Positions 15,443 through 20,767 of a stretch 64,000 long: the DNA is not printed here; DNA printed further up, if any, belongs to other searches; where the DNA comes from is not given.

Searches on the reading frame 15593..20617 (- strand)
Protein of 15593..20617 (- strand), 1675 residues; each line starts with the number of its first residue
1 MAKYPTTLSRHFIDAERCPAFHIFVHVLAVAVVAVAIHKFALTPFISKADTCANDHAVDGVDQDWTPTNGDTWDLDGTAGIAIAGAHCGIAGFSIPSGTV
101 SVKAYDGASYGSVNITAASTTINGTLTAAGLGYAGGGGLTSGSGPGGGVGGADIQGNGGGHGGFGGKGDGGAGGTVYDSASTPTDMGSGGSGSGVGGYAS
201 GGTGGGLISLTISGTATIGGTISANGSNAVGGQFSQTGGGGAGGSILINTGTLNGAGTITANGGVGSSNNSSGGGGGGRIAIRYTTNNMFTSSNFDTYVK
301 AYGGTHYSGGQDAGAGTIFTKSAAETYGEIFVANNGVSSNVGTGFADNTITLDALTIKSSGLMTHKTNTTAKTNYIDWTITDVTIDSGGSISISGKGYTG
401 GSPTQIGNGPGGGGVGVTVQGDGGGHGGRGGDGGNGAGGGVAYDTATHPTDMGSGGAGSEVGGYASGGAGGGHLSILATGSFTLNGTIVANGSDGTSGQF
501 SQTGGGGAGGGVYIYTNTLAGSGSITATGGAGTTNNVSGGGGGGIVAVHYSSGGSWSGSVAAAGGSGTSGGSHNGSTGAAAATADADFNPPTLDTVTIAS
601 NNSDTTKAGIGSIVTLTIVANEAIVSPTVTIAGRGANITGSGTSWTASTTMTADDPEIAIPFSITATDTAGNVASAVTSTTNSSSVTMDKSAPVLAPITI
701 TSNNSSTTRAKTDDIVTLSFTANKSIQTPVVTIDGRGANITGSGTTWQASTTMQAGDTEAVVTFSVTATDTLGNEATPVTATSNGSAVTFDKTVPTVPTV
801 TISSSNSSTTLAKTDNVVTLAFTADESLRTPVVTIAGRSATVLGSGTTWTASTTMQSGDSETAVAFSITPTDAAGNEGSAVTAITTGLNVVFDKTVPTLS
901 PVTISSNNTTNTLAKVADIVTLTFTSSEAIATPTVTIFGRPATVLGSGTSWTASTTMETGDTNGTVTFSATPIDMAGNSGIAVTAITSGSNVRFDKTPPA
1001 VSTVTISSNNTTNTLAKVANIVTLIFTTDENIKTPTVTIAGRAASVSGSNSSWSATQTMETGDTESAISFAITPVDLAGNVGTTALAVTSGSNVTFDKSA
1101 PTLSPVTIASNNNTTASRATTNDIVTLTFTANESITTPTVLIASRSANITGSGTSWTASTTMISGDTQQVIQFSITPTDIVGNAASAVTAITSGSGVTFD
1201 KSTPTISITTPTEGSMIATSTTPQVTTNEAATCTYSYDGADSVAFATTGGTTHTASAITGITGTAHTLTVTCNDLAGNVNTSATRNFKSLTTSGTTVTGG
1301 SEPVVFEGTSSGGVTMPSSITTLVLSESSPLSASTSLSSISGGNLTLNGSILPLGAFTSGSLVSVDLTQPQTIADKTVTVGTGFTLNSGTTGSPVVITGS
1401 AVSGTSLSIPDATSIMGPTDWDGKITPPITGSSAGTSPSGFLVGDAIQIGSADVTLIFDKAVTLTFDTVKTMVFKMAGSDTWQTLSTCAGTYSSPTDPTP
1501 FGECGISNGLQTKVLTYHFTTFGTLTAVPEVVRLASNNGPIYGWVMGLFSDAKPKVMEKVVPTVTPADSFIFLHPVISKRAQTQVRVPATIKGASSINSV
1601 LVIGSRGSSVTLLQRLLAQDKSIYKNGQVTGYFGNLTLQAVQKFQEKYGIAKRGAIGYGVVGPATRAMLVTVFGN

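Call 77: search_protein_families(library=pfam, proteins=[window:15593-20617:-], max_evalue=0.00001)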
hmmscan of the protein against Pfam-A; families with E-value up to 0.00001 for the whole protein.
window:15593-20617:- (1675 aa): 1 family
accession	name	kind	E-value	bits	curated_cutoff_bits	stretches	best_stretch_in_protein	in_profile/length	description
PF01471.23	PG_binding_1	-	1.8e-07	31.6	23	1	1606-1669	1-57/57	Putative peptidoglycan binding domain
